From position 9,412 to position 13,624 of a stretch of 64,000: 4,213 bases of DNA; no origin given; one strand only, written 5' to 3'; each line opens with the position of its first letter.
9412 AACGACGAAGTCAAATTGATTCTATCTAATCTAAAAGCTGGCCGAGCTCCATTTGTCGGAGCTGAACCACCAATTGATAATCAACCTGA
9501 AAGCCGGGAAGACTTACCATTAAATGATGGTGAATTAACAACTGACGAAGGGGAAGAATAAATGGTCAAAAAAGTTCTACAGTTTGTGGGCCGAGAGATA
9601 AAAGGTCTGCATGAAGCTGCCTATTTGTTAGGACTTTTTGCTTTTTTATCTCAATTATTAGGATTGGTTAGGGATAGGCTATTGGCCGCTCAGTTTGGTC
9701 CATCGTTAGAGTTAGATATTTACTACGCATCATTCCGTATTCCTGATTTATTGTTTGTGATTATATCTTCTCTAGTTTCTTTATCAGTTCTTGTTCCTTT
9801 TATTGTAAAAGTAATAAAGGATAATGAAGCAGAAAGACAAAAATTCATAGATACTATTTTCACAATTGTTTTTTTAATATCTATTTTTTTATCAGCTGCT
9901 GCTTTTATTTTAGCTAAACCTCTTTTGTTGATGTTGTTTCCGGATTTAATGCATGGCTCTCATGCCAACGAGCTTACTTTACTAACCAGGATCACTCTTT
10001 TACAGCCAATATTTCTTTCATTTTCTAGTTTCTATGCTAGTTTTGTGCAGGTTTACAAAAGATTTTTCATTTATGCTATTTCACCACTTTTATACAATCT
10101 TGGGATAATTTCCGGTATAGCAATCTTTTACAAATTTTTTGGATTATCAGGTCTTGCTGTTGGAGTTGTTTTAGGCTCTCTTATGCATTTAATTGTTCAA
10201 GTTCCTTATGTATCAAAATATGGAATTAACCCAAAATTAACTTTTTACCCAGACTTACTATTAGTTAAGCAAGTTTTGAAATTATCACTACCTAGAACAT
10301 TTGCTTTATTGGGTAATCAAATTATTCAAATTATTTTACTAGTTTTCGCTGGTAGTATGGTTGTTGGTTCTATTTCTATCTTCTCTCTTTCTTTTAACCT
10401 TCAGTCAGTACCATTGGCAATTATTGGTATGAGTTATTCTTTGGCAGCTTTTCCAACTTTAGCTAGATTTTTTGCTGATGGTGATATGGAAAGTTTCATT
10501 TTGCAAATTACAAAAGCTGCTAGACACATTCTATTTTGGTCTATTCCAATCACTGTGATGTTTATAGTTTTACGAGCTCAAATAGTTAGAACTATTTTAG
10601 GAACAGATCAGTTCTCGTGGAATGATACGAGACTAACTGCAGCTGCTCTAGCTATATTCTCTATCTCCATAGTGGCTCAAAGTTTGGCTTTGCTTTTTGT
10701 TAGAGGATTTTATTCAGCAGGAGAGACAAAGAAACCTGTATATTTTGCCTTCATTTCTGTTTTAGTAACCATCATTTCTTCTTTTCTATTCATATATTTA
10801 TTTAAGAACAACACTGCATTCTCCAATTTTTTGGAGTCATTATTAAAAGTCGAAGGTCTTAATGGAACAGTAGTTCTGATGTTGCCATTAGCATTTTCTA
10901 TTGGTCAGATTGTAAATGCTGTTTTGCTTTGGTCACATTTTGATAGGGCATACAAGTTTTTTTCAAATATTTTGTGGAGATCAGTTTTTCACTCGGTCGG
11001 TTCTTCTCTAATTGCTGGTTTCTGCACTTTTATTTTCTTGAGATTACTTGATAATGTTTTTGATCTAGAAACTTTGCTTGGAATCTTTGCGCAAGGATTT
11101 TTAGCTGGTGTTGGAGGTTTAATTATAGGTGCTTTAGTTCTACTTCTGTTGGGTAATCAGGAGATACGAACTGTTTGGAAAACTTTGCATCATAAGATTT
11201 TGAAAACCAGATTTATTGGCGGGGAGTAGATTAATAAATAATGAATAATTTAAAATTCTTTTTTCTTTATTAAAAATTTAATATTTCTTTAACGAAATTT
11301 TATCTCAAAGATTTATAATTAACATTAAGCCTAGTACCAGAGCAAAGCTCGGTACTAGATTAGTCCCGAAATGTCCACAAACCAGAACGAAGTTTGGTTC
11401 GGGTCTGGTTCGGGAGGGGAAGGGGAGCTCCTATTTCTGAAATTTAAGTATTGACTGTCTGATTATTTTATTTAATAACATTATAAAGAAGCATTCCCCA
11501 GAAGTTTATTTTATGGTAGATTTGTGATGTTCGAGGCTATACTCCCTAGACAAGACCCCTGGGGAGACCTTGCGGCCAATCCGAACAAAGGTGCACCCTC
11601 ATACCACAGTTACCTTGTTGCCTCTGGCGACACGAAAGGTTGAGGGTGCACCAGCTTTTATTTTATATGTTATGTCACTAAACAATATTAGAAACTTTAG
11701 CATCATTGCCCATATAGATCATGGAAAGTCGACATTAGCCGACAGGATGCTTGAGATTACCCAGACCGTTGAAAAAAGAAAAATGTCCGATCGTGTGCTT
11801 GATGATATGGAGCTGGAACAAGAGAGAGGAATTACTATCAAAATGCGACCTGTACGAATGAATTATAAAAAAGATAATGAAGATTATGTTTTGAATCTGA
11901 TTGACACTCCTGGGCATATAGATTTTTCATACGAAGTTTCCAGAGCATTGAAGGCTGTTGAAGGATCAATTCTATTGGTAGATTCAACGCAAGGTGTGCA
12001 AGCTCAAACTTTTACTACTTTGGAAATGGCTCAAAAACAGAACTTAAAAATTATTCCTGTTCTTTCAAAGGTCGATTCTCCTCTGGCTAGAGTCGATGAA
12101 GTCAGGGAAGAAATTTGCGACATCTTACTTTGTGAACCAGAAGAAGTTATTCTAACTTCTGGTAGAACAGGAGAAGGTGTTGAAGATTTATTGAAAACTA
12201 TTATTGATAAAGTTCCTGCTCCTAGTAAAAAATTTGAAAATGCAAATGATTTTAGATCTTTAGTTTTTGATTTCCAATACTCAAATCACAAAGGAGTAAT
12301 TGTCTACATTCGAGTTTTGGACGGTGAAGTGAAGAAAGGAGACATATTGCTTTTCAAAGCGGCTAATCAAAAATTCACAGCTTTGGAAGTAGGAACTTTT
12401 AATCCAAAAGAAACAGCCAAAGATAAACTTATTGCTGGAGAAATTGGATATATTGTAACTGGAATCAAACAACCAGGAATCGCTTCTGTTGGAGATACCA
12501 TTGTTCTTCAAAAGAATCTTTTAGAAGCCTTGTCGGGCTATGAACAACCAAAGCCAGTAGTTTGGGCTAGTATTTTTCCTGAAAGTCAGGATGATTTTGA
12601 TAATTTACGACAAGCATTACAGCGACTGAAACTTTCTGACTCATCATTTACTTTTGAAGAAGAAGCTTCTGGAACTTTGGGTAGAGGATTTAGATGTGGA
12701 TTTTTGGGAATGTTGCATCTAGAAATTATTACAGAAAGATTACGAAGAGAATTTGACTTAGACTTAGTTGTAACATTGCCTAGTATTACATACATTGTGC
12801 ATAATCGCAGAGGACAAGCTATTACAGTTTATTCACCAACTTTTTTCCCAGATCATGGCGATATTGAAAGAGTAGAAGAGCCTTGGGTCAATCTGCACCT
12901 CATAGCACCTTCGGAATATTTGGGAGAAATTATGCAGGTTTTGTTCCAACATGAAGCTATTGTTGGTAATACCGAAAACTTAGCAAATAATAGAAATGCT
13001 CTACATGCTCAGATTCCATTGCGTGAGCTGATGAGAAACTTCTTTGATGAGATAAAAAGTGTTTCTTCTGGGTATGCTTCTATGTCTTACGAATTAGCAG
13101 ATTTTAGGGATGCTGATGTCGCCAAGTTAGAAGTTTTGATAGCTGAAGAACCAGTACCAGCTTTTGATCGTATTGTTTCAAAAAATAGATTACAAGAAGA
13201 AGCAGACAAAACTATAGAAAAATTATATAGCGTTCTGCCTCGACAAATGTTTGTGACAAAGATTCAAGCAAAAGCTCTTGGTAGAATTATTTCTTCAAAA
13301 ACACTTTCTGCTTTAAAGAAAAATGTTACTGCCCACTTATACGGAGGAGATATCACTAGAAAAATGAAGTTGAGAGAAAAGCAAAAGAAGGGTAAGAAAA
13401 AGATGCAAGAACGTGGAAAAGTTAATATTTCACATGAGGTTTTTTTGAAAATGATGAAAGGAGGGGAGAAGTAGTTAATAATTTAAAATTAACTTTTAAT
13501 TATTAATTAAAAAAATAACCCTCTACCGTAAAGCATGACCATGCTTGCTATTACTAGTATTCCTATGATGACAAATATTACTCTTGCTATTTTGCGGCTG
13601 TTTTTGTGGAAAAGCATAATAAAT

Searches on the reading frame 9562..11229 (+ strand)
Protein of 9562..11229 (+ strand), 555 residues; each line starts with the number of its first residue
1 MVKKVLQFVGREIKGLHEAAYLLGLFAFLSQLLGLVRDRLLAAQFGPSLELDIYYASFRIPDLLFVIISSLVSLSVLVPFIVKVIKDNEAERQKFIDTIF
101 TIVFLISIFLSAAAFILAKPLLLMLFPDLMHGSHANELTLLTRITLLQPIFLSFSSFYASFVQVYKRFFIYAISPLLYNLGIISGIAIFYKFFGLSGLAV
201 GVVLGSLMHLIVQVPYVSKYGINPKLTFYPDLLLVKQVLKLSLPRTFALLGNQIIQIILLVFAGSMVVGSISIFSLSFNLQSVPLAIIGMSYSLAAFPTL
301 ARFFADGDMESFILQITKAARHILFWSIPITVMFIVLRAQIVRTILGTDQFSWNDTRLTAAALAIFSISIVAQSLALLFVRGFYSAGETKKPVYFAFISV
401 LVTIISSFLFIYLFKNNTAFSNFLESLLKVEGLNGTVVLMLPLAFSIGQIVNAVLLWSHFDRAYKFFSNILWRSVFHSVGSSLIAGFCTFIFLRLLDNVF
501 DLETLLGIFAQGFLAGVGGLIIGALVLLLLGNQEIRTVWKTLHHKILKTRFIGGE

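Call 8: search_protein_families(library=pfam, proteins=[window:9562-11229:+], max_evalue=0.01)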
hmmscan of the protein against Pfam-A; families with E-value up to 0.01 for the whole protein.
window:9562-11229:+ (555 aa): 2 families
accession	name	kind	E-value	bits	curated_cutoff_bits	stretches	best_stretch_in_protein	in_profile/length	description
PF03023.19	MurJ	-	2e-61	208.4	27.4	1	42-497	2-437/451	Lipid II flippase MurJ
PF01554.23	MatE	-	2.2e-05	24.7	24.9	1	246-408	3-160/161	MatE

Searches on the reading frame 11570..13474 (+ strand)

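Call 9: search_protein_families(library=pfam, proteins=[window:11570-13474:+], max_evalue=0.01)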
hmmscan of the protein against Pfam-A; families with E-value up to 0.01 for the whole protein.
window:11570-13474:+ (634 aa): 7 families
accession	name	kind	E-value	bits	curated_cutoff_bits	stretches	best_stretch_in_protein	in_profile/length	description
PF00009.33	GTP_EFTU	-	1.3e-51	175.3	26.5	1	39-216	2-187/188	Elongation factor Tu GTP binding domain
PF06421.17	LepA_C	-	2e-31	108.7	29.7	1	525-630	2-107/107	GTP-binding protein LepA C-terminus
PF00679.30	EFG_C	-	3.4e-18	65.9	27.9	1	435-520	2-86/89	Elongation factor G C-terminus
PF14492.12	EFG_III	-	3.7e-10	40.1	27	1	327-401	2-73/75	Elongation Factor G, domain III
PF03144.31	GTP_EFTU_D2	-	1e-07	32.7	30.3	1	242-311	1-72/73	Elongation factor Tu domain 2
PF01926.29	MMR_HSR1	-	9.8e-05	22.9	21.9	1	51-167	10-113/113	50S ribosome-binding GTPase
PF22042.2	EF-G_D2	-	0.00017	22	27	1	228-310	2-80/84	Elongation factor G domain 2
